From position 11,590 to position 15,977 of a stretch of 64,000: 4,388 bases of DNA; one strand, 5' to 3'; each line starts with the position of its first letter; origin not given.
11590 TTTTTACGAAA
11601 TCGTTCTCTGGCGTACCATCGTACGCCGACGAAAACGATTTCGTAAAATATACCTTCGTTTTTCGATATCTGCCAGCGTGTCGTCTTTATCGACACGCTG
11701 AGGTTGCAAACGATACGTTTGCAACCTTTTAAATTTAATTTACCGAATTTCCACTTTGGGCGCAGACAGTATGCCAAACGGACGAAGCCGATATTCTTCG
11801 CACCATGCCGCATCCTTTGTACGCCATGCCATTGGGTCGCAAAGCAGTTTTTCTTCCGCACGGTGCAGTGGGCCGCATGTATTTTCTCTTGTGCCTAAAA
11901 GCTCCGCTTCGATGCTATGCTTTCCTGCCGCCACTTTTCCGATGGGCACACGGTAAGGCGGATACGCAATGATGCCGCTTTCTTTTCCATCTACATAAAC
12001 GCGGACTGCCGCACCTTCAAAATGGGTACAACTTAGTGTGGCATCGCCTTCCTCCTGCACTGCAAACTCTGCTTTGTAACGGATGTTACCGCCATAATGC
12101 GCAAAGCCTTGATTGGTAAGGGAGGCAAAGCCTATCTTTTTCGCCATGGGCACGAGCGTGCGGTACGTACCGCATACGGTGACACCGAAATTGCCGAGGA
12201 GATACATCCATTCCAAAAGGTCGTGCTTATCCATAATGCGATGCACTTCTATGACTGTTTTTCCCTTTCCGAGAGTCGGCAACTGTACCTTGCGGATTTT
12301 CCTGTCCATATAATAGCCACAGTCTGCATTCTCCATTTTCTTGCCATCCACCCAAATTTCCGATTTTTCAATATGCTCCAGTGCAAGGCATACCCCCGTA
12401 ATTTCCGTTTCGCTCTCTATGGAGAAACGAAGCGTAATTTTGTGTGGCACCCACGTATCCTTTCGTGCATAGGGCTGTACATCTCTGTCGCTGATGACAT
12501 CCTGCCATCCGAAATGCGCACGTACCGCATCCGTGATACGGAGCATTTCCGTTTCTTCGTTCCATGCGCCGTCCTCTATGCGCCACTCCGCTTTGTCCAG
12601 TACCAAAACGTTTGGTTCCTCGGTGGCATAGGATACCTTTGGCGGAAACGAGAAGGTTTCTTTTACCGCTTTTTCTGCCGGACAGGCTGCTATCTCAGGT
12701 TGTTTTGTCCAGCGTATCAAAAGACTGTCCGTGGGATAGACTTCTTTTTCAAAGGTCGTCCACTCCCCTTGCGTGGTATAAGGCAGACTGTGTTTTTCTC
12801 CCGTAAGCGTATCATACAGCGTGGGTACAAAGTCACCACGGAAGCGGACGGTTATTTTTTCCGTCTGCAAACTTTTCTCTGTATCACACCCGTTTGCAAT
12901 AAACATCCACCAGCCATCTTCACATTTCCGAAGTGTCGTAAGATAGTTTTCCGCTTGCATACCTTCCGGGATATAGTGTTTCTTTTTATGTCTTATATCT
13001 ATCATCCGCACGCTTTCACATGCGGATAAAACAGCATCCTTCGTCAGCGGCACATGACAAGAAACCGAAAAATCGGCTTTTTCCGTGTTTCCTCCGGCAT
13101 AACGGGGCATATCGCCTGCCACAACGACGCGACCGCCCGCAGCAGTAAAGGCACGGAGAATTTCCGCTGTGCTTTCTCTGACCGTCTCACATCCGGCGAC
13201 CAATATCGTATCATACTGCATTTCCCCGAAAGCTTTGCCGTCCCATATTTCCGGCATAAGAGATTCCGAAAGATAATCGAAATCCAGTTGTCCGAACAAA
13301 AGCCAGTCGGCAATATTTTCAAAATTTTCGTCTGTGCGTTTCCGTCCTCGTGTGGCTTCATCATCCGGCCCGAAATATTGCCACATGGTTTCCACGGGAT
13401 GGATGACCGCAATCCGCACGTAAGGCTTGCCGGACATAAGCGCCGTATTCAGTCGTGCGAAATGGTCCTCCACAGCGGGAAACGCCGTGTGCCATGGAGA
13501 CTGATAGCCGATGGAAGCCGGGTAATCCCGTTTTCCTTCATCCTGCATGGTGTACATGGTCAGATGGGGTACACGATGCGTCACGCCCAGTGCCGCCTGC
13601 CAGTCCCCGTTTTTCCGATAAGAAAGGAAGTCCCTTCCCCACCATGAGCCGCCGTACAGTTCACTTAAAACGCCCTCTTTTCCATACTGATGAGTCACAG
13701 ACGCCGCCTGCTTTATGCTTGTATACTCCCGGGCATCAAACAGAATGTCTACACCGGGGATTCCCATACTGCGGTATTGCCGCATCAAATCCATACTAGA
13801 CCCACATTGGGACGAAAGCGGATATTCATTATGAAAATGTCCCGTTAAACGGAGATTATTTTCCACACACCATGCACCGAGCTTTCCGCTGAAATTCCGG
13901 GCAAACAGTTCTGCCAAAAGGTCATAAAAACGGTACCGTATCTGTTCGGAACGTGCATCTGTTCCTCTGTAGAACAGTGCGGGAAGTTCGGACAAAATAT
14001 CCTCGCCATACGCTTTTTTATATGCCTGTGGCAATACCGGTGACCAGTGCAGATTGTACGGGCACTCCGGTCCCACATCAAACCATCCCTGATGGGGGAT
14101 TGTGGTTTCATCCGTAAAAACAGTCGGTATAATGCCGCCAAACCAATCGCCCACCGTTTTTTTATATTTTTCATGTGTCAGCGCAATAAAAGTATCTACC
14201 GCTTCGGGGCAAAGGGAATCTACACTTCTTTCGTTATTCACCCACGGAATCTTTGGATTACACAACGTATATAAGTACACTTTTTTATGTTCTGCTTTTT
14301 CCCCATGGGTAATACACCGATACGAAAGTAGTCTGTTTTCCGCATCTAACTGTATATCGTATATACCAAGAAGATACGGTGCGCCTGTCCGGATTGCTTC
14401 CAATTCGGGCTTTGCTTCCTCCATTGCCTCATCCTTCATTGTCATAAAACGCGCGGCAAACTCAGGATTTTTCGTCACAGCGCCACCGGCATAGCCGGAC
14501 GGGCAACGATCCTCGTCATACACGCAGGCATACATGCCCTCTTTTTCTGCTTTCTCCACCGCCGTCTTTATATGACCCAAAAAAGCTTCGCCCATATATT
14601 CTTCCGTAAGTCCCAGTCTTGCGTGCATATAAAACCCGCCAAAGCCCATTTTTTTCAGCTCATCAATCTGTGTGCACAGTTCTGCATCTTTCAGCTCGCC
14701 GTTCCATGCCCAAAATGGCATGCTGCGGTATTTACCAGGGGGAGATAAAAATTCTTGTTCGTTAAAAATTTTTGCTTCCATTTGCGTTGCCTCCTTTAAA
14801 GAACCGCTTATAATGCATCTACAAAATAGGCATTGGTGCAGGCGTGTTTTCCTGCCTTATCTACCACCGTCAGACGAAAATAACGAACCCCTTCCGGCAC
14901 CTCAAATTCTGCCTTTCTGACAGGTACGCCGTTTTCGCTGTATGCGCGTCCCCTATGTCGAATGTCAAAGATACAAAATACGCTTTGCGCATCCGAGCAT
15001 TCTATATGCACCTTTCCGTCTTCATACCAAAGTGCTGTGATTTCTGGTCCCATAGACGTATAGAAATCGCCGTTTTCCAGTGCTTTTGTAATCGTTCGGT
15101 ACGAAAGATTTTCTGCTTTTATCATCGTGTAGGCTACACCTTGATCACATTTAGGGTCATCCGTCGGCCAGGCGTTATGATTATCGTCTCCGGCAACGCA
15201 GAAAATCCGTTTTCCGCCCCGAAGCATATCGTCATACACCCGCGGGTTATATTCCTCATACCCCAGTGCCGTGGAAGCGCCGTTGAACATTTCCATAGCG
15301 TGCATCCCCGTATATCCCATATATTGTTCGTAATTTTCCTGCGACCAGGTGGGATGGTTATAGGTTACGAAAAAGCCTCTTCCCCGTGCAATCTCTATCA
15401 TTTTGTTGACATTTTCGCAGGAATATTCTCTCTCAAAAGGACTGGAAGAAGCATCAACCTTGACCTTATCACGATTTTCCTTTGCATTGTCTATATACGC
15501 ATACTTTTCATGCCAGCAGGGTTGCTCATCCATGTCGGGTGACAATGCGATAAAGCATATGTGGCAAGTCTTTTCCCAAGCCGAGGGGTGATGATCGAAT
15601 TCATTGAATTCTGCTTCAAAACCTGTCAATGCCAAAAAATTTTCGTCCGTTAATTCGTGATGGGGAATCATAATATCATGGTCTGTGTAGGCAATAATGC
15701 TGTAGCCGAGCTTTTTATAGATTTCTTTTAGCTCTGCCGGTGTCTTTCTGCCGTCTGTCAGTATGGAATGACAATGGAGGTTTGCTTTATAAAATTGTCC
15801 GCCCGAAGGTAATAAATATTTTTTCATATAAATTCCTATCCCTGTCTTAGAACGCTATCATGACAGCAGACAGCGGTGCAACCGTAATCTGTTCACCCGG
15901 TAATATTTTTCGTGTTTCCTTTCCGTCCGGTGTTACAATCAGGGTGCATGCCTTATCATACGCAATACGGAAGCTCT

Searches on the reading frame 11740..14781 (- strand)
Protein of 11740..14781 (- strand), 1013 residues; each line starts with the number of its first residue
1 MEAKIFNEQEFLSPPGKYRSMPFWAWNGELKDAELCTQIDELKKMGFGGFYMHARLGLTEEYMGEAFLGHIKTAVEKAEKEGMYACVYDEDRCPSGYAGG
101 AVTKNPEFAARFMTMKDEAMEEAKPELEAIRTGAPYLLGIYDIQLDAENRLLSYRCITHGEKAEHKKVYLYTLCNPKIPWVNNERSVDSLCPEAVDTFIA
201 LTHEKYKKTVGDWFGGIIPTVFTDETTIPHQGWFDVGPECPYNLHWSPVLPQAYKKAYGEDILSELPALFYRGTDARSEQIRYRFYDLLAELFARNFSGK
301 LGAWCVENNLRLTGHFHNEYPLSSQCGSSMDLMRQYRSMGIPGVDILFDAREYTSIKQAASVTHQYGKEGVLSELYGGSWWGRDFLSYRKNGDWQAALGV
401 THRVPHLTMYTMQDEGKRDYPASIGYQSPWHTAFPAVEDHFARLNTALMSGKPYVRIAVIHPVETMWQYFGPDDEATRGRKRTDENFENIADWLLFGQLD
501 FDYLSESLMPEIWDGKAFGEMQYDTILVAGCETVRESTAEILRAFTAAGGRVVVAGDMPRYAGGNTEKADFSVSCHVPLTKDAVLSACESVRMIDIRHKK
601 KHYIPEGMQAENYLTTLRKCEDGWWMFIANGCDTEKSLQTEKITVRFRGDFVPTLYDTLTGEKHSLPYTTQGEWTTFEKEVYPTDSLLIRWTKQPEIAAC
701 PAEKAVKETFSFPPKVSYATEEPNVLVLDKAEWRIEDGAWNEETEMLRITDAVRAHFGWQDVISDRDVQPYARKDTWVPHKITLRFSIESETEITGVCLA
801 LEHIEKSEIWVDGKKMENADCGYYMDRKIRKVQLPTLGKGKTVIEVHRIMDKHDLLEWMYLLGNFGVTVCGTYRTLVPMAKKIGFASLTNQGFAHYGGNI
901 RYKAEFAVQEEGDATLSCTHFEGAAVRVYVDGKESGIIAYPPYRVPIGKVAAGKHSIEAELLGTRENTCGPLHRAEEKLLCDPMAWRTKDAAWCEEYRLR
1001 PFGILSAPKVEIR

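Call 7: search_protein_families(library=pfam, proteins=[window:11740-14781:-], max_evalue=0.01)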
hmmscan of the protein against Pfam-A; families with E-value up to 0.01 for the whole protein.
window:11740-14781:- (1013 aa): 1 family
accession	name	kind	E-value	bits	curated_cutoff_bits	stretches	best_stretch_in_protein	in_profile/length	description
PF17132.9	Glyco_hydro_106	-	7e-07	28.6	29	1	244-572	313-641/743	alpha-L-rhamnosidase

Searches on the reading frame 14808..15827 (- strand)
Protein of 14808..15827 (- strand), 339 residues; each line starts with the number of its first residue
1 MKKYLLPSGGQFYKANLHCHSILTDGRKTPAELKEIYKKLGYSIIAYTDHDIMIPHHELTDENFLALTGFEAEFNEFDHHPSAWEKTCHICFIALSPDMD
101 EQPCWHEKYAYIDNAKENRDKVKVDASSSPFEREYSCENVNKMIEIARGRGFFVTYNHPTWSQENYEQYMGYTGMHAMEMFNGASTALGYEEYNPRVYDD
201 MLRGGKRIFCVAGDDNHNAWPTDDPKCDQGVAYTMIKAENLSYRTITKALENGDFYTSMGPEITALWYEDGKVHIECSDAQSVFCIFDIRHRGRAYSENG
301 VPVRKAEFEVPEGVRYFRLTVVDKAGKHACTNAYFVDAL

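Call 7: search_protein_families(library=pfam, proteins=[window:14808-15827:-], max_evalue=0.01)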
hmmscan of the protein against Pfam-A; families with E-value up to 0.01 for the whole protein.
window:14808-15827:- (339 aa): 1 family
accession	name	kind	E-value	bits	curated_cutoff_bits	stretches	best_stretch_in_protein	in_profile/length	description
PF02811.25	PHP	-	0.0047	17.7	26.4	0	17-169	2-114/164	PHP domain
